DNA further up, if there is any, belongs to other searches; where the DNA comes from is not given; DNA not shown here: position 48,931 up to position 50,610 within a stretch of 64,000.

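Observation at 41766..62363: tRNA-bracketed ~20-kb lipid operon: APE-like type II FAS/PKS and envelope-export scaffold combined with six radical SAM enzymes; product unknown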

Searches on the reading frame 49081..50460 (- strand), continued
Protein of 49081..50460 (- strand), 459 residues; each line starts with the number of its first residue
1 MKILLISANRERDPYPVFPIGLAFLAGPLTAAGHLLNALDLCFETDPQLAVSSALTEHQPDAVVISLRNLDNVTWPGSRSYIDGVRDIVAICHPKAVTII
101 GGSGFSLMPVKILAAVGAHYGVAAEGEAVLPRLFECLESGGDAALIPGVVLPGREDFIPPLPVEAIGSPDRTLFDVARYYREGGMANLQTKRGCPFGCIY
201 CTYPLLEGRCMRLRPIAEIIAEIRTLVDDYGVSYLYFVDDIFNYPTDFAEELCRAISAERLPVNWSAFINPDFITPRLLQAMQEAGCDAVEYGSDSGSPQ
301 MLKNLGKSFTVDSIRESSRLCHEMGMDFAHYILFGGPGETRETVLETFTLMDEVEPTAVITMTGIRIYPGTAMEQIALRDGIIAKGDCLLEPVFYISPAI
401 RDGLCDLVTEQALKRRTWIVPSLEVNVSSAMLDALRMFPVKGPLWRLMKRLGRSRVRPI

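Call 50: find_encoding_contigs(protein=P0218, flank=10000, max_places=1)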
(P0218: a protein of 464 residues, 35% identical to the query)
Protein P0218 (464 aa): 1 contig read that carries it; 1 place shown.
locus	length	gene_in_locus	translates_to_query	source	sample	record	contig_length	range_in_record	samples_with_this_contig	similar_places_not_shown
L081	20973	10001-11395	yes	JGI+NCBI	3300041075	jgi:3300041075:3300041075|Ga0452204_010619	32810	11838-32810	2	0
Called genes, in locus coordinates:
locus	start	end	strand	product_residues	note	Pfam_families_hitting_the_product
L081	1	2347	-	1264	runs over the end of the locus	PF03176:MMPL, PF01553:Acyltransferase, PF13489:Methyltransf_23, PF00891:Methyltransf_2, PF08241:Methyltransf_11 (weak), PF08242:Methyltransf_12, PF13649:Methyltransf_25, PF13847:Methyltransf_31 (weak)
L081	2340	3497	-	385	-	PF00535:Glycos_transf_2, PF09835:DUF2062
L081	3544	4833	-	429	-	PF00501:AMP-binding, PF14535:AMP-binding_C_2 (weak)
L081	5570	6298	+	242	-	PF00106:adh_short, PF01370:Epimerase (weak), PF08659:KR, PF13561:adh_short_C2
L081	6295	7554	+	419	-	PF00109:ketoacyl-synt, PF02801:Ketoacyl-synt_C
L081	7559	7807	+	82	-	PF00550:PP-binding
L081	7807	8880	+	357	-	PF03279:Lip_A_acyltrans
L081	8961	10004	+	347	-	PF04055:Radical_SAM, PF13186:SPASM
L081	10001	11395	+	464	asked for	PF02310:B12-binding, PF04055:Radical_SAM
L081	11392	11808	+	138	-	PF22817:ApeP-like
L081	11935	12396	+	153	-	PF13279:4HBT_2, PF03061:4HBT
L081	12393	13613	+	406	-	PF00109:ketoacyl-synt, PF00108:Thiolase_N, PF02801:Ketoacyl-synt_C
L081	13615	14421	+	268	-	-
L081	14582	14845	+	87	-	PF00550:PP-binding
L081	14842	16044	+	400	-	PF00109:ketoacyl-synt, PF00108:Thiolase_N, PF02801:Ketoacyl-synt_C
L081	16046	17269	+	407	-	PF00109:ketoacyl-synt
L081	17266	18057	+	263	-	PF01522:Polysacc_deac_1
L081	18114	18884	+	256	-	PF03548:LolA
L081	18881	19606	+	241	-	-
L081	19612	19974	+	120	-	PF07977:FabA, PF22818:ApeI-like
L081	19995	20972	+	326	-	?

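Call 51: find_encoding_contigs(protein=P0361, flank=10000, max_places=1)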
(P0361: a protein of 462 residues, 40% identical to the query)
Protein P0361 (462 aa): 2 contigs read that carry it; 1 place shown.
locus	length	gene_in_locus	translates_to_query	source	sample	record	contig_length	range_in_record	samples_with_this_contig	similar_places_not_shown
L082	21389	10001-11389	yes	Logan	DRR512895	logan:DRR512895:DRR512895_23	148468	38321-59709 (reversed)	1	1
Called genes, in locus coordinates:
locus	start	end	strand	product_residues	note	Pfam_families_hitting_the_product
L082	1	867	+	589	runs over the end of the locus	PF00512:HisKA, PF02518:HATPase_c, PF00072:Response_reg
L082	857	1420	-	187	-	PF03602:Cons_hypoth95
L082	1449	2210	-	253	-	PF04333:MlaA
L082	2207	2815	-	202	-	PF05494:MlaC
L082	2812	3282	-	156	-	PF02470:MlaD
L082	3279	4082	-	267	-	PF00005:ABC_tran, PF13304:AAA_21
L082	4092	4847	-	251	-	PF02405:MlaE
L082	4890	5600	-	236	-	PF14234:DUF4336 (faint)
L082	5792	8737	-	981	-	PF13620:CarboxypepD_reg, PF13715:CarbopepD_reg_2, PF07715:Plug, PF00593:TonB_dep_Rec_b-barrel, PF14905:OMP_b-brl_3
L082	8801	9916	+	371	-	PF00356:LacI (weak), PF13377:Peripla_BP_3 (weak)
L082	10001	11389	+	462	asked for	PF02310:B12-binding, PF04055:Radical_SAM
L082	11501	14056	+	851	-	PF07715:Plug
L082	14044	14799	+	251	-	PF03942:DTW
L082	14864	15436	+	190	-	PF14066:DUF4256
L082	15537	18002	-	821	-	PF10070:DabA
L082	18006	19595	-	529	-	PF00662:Proton_antipo_N (faint), PF00361:Proton_antipo_M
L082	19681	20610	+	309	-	PF00126:HTH_1, PF03466:LysR_substrate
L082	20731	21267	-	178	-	-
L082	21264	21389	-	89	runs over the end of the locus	PF01381:HTH_3 (weak)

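Call 52: find_encoding_contigs(protein=P0294, flank=10000, max_places=1)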
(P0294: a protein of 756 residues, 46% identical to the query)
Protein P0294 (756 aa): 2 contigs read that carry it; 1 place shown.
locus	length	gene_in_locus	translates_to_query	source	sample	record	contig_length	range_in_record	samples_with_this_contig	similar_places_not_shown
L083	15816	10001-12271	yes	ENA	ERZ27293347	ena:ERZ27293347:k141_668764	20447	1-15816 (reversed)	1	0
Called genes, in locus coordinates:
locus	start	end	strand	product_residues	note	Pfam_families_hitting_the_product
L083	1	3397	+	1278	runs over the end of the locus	PF03176:MMPL, PF01553:Acyltransferase, PF00891:Methyltransf_2, PF08241:Methyltransf_11, PF08242:Methyltransf_12, PF13489:Methyltransf_23, PF13649:Methyltransf_25, PF13847:Methyltransf_31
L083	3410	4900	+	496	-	PF00070:Pyr_redox (faint), PF00890:FAD_binding_2 (weak), PF01266:DAO (faint), PF01593:Amino_oxidase, PF01946:Thi4 (faint), PF03486:HI0933_like (faint), PF12831:FAD_oxidored (weak), PF13450:NAD_binding_8, +1 more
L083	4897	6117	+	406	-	PF00109:ketoacyl-synt, PF00108:Thiolase_N (weak), PF02801:Ketoacyl-synt_C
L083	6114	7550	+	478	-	PF03417:AAT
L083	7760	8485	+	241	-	PF00106:adh_short, PF08659:KR, PF13561:adh_short_C2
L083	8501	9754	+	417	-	PF00109:ketoacyl-synt, PF00108:Thiolase_N (faint), PF02801:Ketoacyl-synt_C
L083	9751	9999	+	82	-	PF00550:PP-binding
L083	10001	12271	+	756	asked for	PF03279:Lip_A_acyltrans, PF02310:B12-binding, PF04055:Radical_SAM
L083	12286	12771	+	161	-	PF22817:ApeP-like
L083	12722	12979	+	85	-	PF00550:PP-binding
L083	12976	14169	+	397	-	PF00109:ketoacyl-synt, PF00108:Thiolase_N, PF02801:Ketoacyl-synt_C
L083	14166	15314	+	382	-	PF00109:ketoacyl-synt, PF13723:Ketoacyl-synt_2 (weak)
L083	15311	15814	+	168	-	?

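Call 53: find_encoding_contigs(protein=P0354, flank=10000, max_places=1)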
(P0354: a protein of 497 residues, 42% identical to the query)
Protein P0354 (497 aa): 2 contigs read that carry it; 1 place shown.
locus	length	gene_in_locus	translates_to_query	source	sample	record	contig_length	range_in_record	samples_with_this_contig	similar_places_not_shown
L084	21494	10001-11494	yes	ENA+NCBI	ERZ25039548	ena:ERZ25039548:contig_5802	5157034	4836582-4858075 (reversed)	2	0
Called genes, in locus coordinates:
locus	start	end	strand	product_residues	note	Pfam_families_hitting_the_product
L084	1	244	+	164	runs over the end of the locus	PF14087:DUF4267 (faint)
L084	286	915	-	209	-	-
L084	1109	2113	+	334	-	PF08279:HTH_11 (faint), PF13280:WYL, PF25583:WCX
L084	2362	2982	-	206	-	-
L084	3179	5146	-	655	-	-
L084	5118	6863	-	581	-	PF07715:Plug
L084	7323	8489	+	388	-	PF13377:Peripla_BP_3, PF12833:HTH_18, PF00165:HTH_AraC (weak)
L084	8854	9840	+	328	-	-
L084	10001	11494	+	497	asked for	PF02310:B12-binding, PF04055:Radical_SAM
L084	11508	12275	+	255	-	PF13489:Methyltransf_23, PF08241:Methyltransf_11, PF08242:Methyltransf_12, PF13649:Methyltransf_25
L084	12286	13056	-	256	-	PF08032:SpoU_sub_bind, PF00588:SpoU_methylase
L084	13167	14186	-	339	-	PF01728:FtsJ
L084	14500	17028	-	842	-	PF03477:ATP-cone, PF21995:RNR-II_ins_dom (weak), PF02867:Ribonuc_red_lgC (faint)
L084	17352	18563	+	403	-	PF02595:Gly_kinase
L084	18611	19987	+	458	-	PF07075:NamZ_N, PF20732:NamZ_C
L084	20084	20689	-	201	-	PF04542:Sigma70_r2, PF08281:Sigma70_r4_2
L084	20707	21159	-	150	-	PF07813:LTXXQ (weak)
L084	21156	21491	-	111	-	-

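Call 54: find_encoding_contigs(protein=P0252, flank=10000, max_places=1)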
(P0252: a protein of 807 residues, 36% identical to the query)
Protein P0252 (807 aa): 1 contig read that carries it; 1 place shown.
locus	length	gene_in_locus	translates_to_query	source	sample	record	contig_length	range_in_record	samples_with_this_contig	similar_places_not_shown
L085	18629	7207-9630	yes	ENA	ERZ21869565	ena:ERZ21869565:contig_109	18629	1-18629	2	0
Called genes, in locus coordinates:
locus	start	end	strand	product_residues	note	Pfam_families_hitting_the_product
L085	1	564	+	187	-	?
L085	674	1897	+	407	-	PF00535:Glycos_transf_2, PF13641:Glyco_tranf_2_3 (faint), PF09835:DUF2062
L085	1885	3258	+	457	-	PF03176:MMPL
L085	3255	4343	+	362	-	PF03176:MMPL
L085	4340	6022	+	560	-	PF03417:AAT, PF13428:TPR_14 (faint), PF00515:TPR_1 (faint), PF07719:TPR_2 (faint), PF13181:TPR_8 (faint), PF13371:TPR_9 (weak), PF13432:TPR_16, PF14559:TPR_19 (weak)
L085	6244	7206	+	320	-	PF03279:Lip_A_acyltrans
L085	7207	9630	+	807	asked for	PF04055:Radical_SAM, PF13186:SPASM (faint), PF02310:B12-binding, PF04055:Radical_SAM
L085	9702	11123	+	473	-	PF02310:B12-binding, PF04055:Radical_SAM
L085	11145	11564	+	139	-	PF22817:ApeP-like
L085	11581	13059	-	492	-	PF00474:SSF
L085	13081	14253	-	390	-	PF01168:Ala_racemase_N, PF00842:Ala_racemase_C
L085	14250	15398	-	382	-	PF01546:Peptidase_M20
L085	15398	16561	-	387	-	PF01168:Ala_racemase_N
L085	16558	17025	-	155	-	PF00583:Acetyltransf_1, PF13673:Acetyltransf_10, PF13508:Acetyltransf_7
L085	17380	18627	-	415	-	?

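Call 55: list_cluster_members(proteins=[P0219, P0236, P0240, P0263, P0269, P0222, P0208, P0175, P0256, P0262])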
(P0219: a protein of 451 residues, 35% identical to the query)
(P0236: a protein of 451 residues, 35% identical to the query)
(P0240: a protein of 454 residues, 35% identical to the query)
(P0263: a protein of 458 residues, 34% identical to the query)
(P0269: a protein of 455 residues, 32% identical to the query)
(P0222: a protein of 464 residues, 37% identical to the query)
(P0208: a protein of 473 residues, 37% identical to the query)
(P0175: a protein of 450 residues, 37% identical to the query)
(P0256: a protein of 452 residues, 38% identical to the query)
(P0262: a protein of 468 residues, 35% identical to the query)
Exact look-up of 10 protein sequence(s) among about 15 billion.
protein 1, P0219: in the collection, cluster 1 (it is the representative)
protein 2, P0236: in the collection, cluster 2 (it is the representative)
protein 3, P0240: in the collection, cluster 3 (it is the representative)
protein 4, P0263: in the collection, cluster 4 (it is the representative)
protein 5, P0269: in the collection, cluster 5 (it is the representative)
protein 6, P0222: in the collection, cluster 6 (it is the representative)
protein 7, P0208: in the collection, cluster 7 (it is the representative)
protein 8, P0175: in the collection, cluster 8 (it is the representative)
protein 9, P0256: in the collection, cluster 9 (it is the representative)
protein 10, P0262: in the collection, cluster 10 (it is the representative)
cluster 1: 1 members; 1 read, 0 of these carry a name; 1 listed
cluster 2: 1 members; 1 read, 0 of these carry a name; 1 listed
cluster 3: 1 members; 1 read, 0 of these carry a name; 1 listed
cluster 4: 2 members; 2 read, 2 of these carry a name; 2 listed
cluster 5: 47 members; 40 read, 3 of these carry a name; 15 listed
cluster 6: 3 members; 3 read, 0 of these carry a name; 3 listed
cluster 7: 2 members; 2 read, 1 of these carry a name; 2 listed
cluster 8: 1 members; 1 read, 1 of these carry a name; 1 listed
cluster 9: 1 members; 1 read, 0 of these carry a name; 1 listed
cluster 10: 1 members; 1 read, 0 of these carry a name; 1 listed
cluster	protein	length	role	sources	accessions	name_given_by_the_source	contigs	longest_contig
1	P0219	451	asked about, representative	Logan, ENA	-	-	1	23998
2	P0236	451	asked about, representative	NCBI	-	-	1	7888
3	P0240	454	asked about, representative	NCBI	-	-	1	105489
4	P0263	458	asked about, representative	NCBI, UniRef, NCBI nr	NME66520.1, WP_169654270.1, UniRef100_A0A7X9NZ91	lipid biosynthesis B12-binding/radical SAM protein [Flammeovirga aprica] | Radical SAM protein n=1 Tax=Flammeovirga aprica JL-4 TaxID=694437 RepID=A0A7X9NZ91_9BACT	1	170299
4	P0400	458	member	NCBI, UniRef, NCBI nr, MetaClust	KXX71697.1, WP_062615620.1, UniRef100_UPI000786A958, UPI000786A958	lipid biosynthesis B12-binding/radical SAM protein [Flammeovirga sp. SJP92] | lipid biosynthesis B12-binding/radical SAM protein n=1 Tax=Flammeovirga sp. SJP92 ... | status=active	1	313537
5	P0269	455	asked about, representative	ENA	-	-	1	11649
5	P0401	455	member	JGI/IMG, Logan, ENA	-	radical SAM superfamily enzyme YgiQ (UPF0313 family)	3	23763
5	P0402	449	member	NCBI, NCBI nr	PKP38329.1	MAG: B12-binding domain-containing radical SAM protein [Bacteroidetes bacterium ...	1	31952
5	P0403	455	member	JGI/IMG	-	radical SAM superfamily enzyme YgiQ (UPF0313 family)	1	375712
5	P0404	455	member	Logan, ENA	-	-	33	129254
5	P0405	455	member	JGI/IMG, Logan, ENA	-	-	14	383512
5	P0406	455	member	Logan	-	-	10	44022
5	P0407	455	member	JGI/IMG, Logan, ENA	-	-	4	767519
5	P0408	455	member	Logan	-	-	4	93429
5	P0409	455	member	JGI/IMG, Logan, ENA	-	-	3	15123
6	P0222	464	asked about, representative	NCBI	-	-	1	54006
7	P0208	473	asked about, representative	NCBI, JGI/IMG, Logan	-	radical SAM superfamily enzyme YgiQ (UPF0313 family)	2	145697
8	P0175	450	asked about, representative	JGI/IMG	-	radical SAM superfamily enzyme YgiQ (UPF0313 family)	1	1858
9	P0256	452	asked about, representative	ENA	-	-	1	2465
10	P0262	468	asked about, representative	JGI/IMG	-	-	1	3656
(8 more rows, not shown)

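Call 78: predict_structure(alignment_id=A4)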
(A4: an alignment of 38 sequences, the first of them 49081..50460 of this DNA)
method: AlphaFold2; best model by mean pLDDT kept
length: 459 residues; sequences in the alignment: 38
mean_pLDDT: 90.1   pTM: 0.89
mean pLDDT of the five models: 90.1, 90.1, 90.0, 89.0, 88.0
residues with pLDDT >= 90: 331; 70-90: 103; 50-70: 16; < 50: 9
segments of 3 or more residues with pLDDT < 50: 424-426, 454-459
pLDDT, mean of each block of 10 residues (from residue 1): 95 85 93 96 94 97 89 80 94 97 80 96 91 96 95 93 85 93 92 90 83 94 96 91 94 97 95 94 96 96 96 97 94 95 98 92 92 96 93 94 90 84 55 73 80 45
secondary structure, 60 per line:
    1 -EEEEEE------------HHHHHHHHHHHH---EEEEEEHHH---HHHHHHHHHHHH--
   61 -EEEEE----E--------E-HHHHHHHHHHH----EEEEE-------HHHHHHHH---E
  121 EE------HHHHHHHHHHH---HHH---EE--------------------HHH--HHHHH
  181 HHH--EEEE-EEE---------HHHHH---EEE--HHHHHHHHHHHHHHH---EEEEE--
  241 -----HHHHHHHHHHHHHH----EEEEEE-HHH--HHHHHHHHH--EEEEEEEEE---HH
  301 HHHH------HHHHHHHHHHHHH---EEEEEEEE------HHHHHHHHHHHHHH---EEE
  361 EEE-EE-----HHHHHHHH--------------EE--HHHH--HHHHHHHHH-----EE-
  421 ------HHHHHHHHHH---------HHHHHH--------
elements in order: E2-7 H20-31 E35-40 H47-58 E62-66 H82-92 E97-101 H109-116 E120-122 H129-139 H176-183 E186-189 E191-193 H203-207 E211-213 H216-230 E234-238 H246-259 E264-269 H276-284 E287-295 H299-304 H311-323 E327-334 H341-354 E358-363 H372-379 H398-401 H404-412 H427-436 H446-451

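Call 80: fold_search(model_id=the predicted structure, library=pdb)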
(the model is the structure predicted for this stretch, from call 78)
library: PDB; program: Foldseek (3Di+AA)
matches with E <= 10: 1902; with E <= 0.001: 213
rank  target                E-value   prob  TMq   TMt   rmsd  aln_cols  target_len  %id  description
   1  6wtf_A                1.4e-35  1.00  0.86  0.73   4.3       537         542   24  Structure of radical S-adenosylmethionine methyltransferase, TsrM, from Kitasatospora setae with tryptophan substrate  (released 2020-12-23)
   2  6wte_B                2.5e-35  1.00  0.86  0.75   3.6       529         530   24  Structure of radical S-adenosylmethionine methyltransferase, TsrM, from Kitasatospora setae with cobalamin and [4Fe-4S (released 2020-12-23)
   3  6wtf_B                4.3e-35  1.00  0.86  0.74   4.3       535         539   24  Structure of radical S-adenosylmethionine methyltransferase, TsrM, from Kitasatospora setae with tryptophan substrate  (released 2020-12-23)
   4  6wte_A                6.6e-35  1.00  0.85  0.70   5.2       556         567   23  Structure of radical S-adenosylmethionine methyltransferase, TsrM, from Kitasatospora setae with cobalamin and [4Fe-4S (released 2020-12-23)
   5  6fd2_A                1.3e-24  1.00  0.71  0.72   6.3       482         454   22  Radical SAM 1,2-diol dehydratase AprD4 in complex with its substrate paromamine (released 2018-01-17)
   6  6fd2_B                2.4e-24  1.00  0.71  0.71   5.7       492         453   22  Radical SAM 1,2-diol dehydratase AprD4 in complex with its substrate paromamine (released 2018-01-17)
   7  9ccb                  7.6e-24  1.00  0.69  0.76   7.6       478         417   21  X-ray crystal structure of methyl-coenzyme M reductase glutamine methylase (MgmA) from Methanothermobacter marburgensis  (released 2025-01-01)
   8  5ul4                  1.0e-19  1.00  0.74  0.48   5.8       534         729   15  Structure of Cobalamin-dependent S-adenosylmethionine radical enzyme OxsB with aqua-cobalamin and S-adenosylmethionine b (released 2017-04-19)
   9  9n1d                  1.3e-19  1.00  0.69  0.52   8.7       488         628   17  Crystal structure of CysS from Corallococcus sp. CA054B with 5'-deoxyadenosine and methionine bound (released 2026-01-28)
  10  9n1b                  1.9e-19  1.00  0.69  0.52   4.8       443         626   16  Crystal structure of CysS from Corallococcus sp. CA054B with 5'-deoxyadenosine, methionine, and pantetheinylated 3-metho (released 2026-01-28)
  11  9n1c                  5.3e-19  1.00  0.64  0.49   4.0       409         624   16  Crystal structure of CysS from Corallococcus sp. CA054B with 5'-deoxyadenosine, methionine, and pantetheinylated 3-ethox (released 2026-01-28)
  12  5ul3                  1.1e-18  1.00  0.71  0.47   6.3       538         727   15  Structure of Cobalamin-dependent S-adenosylmethionine radical enzyme OxsB with aqua-cobalamin bound (released 2017-04-19)
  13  5ul2                  1.2e-18  1.00  0.73  0.48   5.7       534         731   15  Structure of Apo, SeMet-labeled Cobalamin-dependent S-adenosylmethionine radical enzyme OxsB (released 2017-04-19)
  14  7kdx_B                2.0e-17  1.00  0.69  0.49   5.5       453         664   16  Crystal structure of Streptomyces tokunonesis TokK with hydroxycobalamin, 5'-deoxyadenosine, and methionine (released 2022-01-12)
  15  7kdx_A                4.9e-17  1.00  0.68  0.49   5.4       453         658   17  Crystal structure of Streptomyces tokunonesis TokK with hydroxycobalamin, 5'-deoxyadenosine, and methionine (released 2022-01-12)
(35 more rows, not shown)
